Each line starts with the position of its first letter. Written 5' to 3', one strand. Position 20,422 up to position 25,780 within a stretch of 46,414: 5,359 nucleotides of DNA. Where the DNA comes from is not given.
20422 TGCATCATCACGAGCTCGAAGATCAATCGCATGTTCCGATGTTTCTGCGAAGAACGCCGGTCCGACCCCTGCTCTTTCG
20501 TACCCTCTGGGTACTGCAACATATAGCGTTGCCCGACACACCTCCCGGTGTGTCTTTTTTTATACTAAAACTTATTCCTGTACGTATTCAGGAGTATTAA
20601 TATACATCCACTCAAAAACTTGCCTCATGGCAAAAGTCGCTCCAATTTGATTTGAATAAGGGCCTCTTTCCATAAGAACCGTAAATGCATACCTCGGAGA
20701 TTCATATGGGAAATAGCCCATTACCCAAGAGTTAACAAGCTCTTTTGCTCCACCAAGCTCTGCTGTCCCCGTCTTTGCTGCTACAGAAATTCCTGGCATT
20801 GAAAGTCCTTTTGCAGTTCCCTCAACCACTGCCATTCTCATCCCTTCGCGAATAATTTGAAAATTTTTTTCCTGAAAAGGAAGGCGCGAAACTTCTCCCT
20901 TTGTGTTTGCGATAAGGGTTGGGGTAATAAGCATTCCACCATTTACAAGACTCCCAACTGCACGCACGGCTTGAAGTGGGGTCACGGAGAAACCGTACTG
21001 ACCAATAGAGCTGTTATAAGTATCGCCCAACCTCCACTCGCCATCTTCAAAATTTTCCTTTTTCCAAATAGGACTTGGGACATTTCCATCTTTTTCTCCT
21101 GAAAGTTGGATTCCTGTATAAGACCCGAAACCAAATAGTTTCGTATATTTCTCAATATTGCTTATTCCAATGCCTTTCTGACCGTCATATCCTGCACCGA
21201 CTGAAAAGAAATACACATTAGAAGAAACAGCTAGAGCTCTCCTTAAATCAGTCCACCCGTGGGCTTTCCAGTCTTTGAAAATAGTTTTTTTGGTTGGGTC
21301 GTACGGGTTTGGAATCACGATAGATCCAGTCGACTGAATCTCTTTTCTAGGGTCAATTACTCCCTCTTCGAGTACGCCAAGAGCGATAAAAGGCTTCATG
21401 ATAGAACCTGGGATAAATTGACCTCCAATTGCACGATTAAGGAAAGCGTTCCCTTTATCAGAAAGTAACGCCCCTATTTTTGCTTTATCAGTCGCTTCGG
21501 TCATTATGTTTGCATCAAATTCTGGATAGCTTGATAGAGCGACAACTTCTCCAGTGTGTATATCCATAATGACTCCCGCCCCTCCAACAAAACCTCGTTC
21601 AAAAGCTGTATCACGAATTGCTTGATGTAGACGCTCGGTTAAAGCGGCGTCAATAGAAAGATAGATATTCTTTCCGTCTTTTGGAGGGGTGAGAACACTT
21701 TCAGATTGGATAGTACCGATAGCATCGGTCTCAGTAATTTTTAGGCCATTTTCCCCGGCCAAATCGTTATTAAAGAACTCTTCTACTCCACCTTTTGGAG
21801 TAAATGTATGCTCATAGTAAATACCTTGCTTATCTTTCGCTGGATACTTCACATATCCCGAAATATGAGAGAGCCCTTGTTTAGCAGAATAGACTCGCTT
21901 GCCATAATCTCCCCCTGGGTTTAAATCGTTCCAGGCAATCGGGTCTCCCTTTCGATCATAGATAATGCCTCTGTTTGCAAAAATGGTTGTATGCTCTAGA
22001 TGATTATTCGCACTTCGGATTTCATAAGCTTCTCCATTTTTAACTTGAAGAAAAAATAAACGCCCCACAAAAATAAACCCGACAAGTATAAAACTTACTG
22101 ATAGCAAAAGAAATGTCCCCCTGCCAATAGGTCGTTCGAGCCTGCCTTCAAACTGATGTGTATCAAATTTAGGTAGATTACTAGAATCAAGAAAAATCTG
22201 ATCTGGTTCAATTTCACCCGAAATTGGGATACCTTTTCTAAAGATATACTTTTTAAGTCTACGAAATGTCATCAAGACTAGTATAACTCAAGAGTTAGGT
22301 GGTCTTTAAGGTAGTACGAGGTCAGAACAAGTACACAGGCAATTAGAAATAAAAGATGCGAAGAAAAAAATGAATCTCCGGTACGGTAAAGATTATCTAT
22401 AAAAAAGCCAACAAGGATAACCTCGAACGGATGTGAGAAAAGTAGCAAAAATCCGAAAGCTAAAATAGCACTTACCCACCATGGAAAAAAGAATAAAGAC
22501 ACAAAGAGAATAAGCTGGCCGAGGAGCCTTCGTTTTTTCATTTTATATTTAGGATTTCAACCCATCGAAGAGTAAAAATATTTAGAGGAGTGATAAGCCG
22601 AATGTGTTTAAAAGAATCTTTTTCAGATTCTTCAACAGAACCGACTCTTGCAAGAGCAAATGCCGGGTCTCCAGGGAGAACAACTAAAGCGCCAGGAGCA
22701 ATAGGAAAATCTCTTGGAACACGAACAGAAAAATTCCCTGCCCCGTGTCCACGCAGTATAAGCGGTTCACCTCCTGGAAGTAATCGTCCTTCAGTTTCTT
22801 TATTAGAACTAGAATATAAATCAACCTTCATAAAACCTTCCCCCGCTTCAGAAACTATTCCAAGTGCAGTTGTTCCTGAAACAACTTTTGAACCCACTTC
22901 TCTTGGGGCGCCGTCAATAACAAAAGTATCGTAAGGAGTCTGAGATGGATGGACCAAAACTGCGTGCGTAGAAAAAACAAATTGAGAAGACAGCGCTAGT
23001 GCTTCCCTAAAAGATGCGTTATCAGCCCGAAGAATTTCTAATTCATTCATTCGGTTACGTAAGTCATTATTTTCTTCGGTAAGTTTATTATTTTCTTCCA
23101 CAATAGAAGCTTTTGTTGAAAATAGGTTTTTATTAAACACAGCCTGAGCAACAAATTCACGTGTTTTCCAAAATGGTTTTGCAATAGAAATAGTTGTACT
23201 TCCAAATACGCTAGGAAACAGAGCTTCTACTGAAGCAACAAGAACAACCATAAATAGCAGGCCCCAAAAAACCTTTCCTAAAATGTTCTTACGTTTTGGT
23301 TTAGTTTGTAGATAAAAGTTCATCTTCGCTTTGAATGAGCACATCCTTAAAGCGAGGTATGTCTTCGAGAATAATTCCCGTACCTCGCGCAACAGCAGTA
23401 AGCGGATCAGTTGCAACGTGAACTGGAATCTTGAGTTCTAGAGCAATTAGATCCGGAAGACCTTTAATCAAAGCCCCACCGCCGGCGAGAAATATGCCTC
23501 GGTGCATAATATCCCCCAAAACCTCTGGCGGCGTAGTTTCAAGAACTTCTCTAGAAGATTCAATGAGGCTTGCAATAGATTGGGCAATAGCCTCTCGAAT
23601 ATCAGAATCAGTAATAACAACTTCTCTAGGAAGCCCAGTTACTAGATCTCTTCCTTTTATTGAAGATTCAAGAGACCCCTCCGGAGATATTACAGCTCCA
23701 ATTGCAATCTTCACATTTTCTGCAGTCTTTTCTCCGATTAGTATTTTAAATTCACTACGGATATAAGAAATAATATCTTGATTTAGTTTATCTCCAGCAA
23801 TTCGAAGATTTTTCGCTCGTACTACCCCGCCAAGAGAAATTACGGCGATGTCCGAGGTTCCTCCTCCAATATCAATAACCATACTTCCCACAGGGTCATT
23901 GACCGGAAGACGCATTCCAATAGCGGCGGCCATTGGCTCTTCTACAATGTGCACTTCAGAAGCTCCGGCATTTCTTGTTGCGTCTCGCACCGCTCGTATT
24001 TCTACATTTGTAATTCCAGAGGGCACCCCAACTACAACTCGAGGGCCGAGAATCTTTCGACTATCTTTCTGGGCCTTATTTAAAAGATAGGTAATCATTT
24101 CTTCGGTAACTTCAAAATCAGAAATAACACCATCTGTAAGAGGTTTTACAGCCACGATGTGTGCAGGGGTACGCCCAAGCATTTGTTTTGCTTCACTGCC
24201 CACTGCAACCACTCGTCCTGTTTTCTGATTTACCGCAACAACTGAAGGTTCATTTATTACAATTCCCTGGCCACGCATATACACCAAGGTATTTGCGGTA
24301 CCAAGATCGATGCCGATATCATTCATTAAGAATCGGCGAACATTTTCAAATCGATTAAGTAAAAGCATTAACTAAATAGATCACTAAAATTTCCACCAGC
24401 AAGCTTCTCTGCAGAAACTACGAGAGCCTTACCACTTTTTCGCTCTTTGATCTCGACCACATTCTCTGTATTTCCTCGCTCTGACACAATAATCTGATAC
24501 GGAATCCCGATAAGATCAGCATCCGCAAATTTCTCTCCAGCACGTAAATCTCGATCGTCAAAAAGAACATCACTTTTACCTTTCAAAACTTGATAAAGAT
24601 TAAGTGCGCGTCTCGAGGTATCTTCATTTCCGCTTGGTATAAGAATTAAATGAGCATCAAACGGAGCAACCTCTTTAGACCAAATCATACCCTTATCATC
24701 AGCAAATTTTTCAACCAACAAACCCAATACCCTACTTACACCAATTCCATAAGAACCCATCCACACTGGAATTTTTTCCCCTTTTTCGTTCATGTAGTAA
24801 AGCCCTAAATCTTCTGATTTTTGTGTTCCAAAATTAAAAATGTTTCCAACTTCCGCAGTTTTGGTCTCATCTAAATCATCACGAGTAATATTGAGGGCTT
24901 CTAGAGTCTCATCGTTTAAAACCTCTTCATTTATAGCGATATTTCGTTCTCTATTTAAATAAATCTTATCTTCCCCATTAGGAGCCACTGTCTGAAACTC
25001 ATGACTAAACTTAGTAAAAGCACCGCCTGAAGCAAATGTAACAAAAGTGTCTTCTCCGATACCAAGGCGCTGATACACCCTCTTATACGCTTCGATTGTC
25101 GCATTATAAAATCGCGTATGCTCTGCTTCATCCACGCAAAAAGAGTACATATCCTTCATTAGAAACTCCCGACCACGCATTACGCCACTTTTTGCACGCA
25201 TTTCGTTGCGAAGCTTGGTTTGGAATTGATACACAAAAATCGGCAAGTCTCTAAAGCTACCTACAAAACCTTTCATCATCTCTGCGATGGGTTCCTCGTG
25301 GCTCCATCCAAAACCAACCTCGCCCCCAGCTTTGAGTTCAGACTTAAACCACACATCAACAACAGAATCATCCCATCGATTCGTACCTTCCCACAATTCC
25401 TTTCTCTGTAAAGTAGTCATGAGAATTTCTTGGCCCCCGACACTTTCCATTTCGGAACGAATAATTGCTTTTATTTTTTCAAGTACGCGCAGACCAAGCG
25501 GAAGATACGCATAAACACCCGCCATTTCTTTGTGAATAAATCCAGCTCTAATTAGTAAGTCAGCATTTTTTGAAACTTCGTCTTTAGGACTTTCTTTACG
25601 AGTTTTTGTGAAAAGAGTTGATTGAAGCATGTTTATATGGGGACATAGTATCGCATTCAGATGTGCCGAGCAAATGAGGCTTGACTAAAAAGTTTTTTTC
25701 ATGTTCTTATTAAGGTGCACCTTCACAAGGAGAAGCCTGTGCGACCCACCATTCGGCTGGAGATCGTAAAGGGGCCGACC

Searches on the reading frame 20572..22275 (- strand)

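Call 60: search_protein_families(library=pfam, proteins=[window:20572-22275:-], max_evalue=0.001)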
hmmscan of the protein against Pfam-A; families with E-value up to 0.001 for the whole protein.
window:20572-22275:- (567 aa): 2 families
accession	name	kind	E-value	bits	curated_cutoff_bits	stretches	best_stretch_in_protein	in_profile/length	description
PF00905.27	Transpeptidase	-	5.4e-53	180.6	22.1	1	232-544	1-289/299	Penicillin binding protein transpeptidase domain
PF03717.20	PBP_dimer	-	4.8e-09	37.3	24.4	1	126-192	107-178/180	Penicillin-binding Protein dimerisation domain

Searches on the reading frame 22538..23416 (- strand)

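Call 60: search_protein_families(library=pfam, proteins=[window:22538-23416:-], max_evalue=0.001)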
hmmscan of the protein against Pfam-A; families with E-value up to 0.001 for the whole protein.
window:22538-23416:- (292 aa): 1 family
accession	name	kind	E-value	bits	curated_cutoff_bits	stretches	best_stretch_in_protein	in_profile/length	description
PF04085.20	MreC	-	6.6e-05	23.2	28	1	173-289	24-146/147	Rod shape-determining protein MreC, barrel core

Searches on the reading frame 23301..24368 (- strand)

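Call 60: search_protein_families(library=pfam, proteins=[window:23301-24368:-], max_evalue=0.001)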
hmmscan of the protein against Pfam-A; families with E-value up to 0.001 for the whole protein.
window:23301-24368:- (355 aa): 6 families
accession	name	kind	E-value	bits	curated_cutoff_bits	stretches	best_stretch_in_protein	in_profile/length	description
PF06723.19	MreB_Mbl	-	6.7e-134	446.3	27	1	16-339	2-324/327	MreB/Mbl protein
PF00012.26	HSP70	-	1e-14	54.2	20.6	1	88-210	110-241/599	Hsp70 protein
PF14450.12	FtsA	-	1.7e-10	41.8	31.8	1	163-321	1-112/127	Cell division protein FtsA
PF00022.25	Actin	-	2.2e-05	23.7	27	0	41-207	31-192/410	Actin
PF11104.14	PilM_2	-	5.1e-05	22.8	27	0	292-325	278-310/340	Type IV pilus assembly protein PilM;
PF06277.17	EutA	-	5.3e-05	22.7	27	1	163-217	146-204/475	Ethanolamine utilisation protein EutA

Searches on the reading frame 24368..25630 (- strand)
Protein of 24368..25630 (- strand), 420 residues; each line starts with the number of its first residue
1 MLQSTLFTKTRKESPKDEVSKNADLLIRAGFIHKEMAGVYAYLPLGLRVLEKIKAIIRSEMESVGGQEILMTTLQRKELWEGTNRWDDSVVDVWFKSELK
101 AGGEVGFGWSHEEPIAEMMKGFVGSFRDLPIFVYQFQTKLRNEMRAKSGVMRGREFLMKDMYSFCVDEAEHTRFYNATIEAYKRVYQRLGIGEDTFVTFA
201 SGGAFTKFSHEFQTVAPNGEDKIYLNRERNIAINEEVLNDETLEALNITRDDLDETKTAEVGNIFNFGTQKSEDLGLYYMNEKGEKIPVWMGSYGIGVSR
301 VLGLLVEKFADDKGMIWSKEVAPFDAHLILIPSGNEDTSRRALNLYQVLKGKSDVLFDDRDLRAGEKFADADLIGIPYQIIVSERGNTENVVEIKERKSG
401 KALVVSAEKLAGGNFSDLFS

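Call 60: search_protein_families(library=pfam, proteins=[window:24368-25630:-], max_evalue=0.001)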
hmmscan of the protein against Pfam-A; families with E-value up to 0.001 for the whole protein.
window:24368-25630:- (420 aa): 2 families
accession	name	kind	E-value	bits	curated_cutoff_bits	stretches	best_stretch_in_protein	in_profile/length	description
PF00587.30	tRNA-synt_2b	-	2.2e-24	86.9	29.3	1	110-308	16-178/179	tRNA synthetase class II core domain (G, H, P, S and T)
PF03129.25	HGTP_anticodon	-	1.9e-12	47.6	21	1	330-411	4-88/94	Anticodon binding domain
